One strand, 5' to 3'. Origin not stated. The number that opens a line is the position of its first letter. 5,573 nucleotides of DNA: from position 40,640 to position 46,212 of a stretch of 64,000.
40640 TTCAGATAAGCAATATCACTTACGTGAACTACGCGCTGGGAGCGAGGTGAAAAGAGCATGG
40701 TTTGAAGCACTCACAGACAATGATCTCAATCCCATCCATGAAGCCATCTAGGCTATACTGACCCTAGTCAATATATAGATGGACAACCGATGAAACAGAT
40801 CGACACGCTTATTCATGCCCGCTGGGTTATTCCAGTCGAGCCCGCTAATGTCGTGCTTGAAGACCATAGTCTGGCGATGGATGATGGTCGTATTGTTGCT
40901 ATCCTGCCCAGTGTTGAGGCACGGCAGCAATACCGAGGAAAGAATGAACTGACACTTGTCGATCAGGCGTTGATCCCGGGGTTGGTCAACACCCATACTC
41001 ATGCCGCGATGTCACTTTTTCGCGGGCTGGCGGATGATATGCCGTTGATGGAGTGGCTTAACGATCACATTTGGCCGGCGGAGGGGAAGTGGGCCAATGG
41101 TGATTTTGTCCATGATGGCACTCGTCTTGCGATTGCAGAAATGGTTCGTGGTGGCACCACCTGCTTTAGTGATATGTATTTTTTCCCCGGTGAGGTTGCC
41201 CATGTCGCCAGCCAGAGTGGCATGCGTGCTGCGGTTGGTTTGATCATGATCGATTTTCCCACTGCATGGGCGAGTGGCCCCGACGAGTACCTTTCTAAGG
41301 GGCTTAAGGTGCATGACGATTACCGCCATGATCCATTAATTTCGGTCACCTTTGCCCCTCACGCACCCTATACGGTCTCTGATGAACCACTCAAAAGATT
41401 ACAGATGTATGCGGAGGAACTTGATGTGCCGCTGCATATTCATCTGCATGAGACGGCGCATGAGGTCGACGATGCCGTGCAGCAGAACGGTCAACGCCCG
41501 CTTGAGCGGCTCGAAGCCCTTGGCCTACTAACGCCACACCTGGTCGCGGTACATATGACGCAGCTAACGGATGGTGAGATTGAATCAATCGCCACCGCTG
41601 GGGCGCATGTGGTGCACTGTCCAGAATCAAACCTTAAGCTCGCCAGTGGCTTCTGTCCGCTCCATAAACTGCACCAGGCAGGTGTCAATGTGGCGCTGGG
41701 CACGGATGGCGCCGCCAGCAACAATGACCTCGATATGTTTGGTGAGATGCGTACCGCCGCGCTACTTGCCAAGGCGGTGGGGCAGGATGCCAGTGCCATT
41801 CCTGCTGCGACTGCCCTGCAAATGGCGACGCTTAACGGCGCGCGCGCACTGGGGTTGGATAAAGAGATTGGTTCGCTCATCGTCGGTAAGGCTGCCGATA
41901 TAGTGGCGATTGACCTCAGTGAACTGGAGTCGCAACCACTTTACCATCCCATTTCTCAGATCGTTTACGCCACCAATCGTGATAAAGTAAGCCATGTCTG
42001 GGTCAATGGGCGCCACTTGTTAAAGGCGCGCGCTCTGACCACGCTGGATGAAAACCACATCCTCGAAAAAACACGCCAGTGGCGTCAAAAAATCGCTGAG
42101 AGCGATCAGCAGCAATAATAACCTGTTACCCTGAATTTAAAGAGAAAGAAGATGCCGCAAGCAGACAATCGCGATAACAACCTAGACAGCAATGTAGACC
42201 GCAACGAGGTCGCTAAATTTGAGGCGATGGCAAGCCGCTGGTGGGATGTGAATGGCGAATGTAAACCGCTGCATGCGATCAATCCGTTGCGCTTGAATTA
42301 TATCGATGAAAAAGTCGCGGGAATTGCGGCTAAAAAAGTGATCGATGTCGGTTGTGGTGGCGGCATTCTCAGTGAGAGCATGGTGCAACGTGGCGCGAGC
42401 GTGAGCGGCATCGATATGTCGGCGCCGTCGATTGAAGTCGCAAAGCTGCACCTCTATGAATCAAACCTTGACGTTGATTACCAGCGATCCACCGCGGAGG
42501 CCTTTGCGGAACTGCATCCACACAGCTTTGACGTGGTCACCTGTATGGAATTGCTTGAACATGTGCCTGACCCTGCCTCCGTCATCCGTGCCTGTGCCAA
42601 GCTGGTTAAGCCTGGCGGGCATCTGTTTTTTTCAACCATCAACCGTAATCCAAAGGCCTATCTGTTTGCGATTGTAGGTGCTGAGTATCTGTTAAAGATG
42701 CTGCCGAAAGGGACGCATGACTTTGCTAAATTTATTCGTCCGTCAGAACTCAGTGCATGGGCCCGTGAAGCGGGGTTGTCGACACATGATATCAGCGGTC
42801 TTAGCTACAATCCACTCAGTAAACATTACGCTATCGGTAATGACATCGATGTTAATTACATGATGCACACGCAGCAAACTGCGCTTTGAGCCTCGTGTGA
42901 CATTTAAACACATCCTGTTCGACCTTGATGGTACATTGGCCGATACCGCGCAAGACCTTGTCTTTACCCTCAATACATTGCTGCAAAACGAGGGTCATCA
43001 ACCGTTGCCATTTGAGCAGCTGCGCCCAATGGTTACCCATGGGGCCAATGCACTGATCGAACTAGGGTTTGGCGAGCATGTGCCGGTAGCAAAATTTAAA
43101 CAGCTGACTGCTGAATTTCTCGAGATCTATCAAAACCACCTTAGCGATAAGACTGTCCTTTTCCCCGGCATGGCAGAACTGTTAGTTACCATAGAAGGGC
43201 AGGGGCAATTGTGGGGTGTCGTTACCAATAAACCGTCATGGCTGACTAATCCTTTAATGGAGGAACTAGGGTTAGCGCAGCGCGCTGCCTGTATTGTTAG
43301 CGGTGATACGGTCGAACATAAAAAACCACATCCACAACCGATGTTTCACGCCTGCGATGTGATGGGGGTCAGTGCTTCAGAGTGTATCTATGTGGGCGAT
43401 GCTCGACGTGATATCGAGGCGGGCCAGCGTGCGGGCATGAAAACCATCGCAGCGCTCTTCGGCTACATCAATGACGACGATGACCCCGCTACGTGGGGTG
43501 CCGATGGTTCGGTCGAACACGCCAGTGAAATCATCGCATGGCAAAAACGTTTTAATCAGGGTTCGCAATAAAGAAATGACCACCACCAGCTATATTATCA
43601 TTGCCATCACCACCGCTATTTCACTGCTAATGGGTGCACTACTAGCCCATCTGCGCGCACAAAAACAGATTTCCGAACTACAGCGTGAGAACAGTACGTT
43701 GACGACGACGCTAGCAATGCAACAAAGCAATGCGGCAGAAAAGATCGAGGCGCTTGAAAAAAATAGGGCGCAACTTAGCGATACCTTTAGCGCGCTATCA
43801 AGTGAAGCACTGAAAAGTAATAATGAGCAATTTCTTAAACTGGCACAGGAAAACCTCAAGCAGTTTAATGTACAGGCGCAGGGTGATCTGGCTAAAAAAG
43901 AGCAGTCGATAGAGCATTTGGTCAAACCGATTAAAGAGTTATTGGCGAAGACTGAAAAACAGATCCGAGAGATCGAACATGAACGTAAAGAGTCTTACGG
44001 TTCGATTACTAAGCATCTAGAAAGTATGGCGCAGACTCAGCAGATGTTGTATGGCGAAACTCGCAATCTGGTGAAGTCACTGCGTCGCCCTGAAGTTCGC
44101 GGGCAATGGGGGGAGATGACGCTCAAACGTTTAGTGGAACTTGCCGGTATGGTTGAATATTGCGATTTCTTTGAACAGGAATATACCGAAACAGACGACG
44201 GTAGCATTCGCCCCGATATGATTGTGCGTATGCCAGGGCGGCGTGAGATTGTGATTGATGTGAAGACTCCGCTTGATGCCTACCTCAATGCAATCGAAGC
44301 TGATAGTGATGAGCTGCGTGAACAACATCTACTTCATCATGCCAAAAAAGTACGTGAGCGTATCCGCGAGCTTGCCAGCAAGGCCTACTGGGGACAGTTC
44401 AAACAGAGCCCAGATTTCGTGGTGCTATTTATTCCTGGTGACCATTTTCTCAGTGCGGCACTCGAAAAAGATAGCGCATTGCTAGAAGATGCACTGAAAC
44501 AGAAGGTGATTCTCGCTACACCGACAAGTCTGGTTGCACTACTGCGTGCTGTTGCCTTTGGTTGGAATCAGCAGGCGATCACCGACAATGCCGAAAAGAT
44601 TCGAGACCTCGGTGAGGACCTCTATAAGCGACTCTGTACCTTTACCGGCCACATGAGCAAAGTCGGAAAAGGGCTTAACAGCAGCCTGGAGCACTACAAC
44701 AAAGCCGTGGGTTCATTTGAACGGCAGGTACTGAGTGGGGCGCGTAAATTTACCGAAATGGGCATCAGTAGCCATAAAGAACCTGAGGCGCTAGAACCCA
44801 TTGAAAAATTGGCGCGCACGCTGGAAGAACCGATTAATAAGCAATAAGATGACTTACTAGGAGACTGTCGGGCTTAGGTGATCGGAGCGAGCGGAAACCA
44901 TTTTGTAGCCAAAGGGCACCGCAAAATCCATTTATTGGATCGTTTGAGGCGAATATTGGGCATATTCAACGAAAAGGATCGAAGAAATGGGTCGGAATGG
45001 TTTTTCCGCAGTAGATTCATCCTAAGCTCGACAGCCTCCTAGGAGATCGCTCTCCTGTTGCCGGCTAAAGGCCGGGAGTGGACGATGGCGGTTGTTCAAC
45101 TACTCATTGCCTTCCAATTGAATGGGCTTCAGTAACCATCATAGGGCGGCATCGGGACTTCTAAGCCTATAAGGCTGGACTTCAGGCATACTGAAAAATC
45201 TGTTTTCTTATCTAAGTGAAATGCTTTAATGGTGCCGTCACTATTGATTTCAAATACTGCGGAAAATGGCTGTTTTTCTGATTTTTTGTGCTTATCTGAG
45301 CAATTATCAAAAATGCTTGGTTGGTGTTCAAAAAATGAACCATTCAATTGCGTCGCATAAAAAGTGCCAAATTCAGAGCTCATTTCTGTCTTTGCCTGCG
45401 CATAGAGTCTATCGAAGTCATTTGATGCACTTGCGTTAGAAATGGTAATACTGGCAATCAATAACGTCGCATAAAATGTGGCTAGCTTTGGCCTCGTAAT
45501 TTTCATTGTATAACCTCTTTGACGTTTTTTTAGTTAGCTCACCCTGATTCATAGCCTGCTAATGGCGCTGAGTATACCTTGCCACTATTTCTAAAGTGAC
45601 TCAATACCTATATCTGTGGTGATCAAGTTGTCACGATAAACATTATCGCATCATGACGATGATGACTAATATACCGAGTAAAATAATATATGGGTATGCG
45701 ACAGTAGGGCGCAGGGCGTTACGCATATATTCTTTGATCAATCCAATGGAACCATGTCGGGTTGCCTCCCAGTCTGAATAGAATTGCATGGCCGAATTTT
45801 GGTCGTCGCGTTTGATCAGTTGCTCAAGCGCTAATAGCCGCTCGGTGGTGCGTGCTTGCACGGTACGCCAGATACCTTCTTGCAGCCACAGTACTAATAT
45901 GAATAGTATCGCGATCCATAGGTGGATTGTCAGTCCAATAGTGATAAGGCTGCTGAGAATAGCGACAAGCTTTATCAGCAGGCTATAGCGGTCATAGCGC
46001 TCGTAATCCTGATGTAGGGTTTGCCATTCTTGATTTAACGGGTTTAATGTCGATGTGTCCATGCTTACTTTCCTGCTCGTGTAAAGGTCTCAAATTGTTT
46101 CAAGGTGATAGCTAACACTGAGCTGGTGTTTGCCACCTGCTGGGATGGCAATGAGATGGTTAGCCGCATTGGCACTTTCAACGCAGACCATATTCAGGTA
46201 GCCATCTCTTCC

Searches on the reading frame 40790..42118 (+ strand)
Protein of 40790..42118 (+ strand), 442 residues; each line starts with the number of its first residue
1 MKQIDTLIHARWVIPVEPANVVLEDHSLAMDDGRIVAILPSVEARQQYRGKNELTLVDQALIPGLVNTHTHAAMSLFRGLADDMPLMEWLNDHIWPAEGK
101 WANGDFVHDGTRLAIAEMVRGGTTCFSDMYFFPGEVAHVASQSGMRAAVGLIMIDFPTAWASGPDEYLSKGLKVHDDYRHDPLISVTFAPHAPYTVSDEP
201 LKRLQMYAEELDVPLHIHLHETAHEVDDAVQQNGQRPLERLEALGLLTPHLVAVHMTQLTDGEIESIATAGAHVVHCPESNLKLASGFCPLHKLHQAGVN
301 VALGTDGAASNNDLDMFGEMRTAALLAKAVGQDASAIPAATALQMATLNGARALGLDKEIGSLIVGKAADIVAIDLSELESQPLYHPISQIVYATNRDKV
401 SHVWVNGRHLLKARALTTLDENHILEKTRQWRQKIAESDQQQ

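Call 5: search_protein_families(library=pfam, proteins=[window:40790-42118:+], max_evalue=1)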
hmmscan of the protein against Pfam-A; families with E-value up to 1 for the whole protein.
window:40790-42118:+ (442 aa): 3 families
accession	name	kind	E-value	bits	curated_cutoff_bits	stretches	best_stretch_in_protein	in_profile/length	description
PF01979.26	Amidohydro_1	-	1.1e-73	249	25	1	61-408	2-343/345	Amidohydrolase family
PF07969.17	Amidohydro_3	-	2.8e-19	70.4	29.7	1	184-408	242-469/472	Amidohydrolase family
PF22039.1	HUTI_composite_bact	-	0.033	14.3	25.5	1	28-48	3-23/26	Imidazolonepropionase-like composite domain, bacteria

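Call 10: find_related_loci(query=window:40790-42118:+, collection=genome_contigs, flank=10000)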
Query window:40790-42118:+ (442 aa) in genome_contigs; peptide patterns used: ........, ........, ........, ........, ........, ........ (x = any residue, [..] = any of these).
599 stretches matched a pattern (row limit reached: there are more); 581 encode a relative of the query (tblastn E <= 1e-3); the best 80 are kept; 80 distinct loci.
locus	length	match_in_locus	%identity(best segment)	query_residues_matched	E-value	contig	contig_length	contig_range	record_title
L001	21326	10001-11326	91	1-442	0e+0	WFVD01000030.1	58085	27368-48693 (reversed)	MAG: Gammaproteobacteria bacterium isolate S140_27 k151_86056, whole genome shotgun sequence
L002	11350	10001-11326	70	1-442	0e+0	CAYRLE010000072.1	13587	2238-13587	MAG TPA_asm: uncultured Gammaproteobacteria bacterium isolate SRP216583_co2_126 genome assembly, contig: NODE_3603_lengt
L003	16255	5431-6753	68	1-441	0e+0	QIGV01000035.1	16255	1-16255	MAG: Gammaproteobacteria bacterium isolate SZUA-140 Ga0063293_10002987, whole genome shotgun sequence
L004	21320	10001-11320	69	1-440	0e+0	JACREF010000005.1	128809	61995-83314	MAG: Gammaproteobacteria bacterium isolate NC_groundwater_1692_Pr3_B-0.1um_59_58 SR-2_scaffold_141_334244, whole genome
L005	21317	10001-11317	69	1-439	0e+0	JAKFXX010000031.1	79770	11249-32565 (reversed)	MAG: Gammaproteobacteria bacterium isolate ND4_Bin_8 ND4_0000015, whole genome shotgun sequence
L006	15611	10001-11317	67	1-439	0e+0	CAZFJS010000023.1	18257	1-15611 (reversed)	MAG TPA_asm: uncultured Gammaproteobacteria bacterium isolate binchicken_co253_215 genome assembly, contig: NODE_1752_le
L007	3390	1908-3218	69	1-437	0e+0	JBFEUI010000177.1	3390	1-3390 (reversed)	MAG: Thiohalomonadaceae bacterium isolate Mix_mud07.2021.05.54 k141_1677747_length_3390_cov_8.7661, whole genome shotgun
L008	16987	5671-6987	69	1-439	0e+0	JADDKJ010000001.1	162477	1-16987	MAG: Gammaproteobacteria bacterium isolate bin1 1, whole genome shotgun sequence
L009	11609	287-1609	67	1-441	0e+0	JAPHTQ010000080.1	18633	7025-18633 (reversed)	MAG: Gammaproteobacteria bacterium isolate N2M-Bin_1 c_000000223090, whole genome shotgun sequence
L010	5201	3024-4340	69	1-439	0e+0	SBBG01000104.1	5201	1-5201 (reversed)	MAG: Gammaproteobacteria bacterium isolate Bin_2_1_1 Ba_contig31421, whole genome shotgun sequence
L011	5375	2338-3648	68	4-440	0e+0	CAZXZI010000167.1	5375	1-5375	MAG TPA_asm: uncultured Ectothiorhodospiraceae bacterium isolate binchicken_co253_195 genome assembly, contig: NODE_1397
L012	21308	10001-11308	67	4-439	0e+0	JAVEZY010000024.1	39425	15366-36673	MAG: Gammaproteobacteria bacterium isolate BF4_77 NODE_2908_length_39425_cov_20.371978_Biofilm4, whole genome shotgun se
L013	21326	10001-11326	68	1-442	0e+0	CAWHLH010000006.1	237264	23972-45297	MAG: uncultured Gammaproteobacteria bacterium isolate MFD02923.bin.1.29 genome assembly, contig: contig_45929, whole gen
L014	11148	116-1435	68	1-440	0e+0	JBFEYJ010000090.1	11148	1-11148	MAG: Thiohalomonadaceae bacterium isolate Mix_mud09.2021.07.50 k141_19074_length_11148_cov_28.4386, whole genome shotgun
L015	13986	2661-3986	88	1-442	0e+0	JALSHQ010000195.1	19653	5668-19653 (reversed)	MAG: Gammaproteobacteria bacterium isolate 354-166_metabat1_scaf2bin.105 354-166_scaffold_2679_c1, whole genome shotgun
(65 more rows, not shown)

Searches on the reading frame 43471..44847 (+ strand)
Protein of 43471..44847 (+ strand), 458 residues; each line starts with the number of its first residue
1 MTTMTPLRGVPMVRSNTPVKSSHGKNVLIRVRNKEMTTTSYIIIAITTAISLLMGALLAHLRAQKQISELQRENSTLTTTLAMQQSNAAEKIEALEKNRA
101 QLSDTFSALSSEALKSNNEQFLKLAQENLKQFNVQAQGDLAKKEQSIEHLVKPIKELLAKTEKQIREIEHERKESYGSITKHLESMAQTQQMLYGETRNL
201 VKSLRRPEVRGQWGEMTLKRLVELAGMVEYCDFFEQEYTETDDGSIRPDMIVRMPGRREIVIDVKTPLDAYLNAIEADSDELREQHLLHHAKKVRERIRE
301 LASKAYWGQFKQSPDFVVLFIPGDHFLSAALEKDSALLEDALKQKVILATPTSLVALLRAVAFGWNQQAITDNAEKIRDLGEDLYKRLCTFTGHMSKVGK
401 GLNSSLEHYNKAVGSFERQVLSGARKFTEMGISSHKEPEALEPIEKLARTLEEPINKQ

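Call 20: search_protein_families(library=ncbifam, proteins=[window:43471-44847:+], max_evalue=1)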
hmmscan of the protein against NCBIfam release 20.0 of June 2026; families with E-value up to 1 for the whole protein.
window:43471-44847:+ (458 aa): 9 families
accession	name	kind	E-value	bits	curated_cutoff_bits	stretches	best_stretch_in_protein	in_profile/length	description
NF007686.0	PRK10361.1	equivalog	1.6e-42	145.7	810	1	108-437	104-434/475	DNA recombination protein RmuC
NF045780.1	TrlF_fam_ATP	equivalog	0.00068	18.5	350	1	69-203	568-705/944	TrlF family AAA-like ATPase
NF047516.1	LA_3659_fam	equivalog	0.0071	15.9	36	1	62-172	107-216/221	LA_3659 family protein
NF047514.1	SpiroCoCo_N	equivalog_domain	0.0071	15.9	75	1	62-172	107-216/221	SpiroCoCo family coiled-coil protein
TIGR02168.1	SMC_prok_B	equivalog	0.017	12.8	567.35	1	64-192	801-932/1181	chromosome segregation protein SMC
NF040691.1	MtrAB_MtrB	equivalog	0.03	13.4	450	1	27-171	5-146/507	MtrAB system histidine kinase MtrB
NF041922.1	DLP_LeoA_gen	subfamily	0.09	11.7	325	0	64-191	277-405/532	LeoA/HP0731 family dynamin-like GTPase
TIGR04523.1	Mplasa_alph_rch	subfamily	0.48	8.3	270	0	64-186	567-682/745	helix-rich protein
NF035934.1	ESAT6_2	subfamily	0.55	10.5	100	0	369-404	9-44/96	pore-forming ESAT-6 family protein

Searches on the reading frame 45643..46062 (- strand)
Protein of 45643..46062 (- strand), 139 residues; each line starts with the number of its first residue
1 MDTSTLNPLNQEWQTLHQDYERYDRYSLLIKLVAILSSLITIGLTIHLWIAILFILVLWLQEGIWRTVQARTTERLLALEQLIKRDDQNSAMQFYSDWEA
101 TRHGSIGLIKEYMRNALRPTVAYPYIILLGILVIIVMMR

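Call 20: search_protein_families(library=ncbifam, proteins=[window:45643-46062:-], max_evalue=1)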
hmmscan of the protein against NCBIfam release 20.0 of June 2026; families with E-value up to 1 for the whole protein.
window:45643-46062:- (139 aa): 1 family
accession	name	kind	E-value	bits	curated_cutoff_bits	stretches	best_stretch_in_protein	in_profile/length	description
NF043045.1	T4SS_VpdC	equivalog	0.0069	14.4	1000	1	9-112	740-842/880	Dot/Icm T4SS effector VpdC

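Call 73: search_protein_families(library=padloc, proteins=[window:45643-46062:-], max_evalue=0.1)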
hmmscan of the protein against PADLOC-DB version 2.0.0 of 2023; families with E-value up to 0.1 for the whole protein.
window:45643-46062:- (139 aa): 0 families

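Call 86: search_protein_families(library=pfam, proteins=[window:45643-46062:-], max_evalue=0.01)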
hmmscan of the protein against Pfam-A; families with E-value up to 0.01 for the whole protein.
window:45643-46062:- (139 aa): 1 family
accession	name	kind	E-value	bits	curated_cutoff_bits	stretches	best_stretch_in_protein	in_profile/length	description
PF05975.17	EcsB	-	0.0029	17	30.7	1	9-95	147-229/383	Bacterial ABC transporter protein EcsB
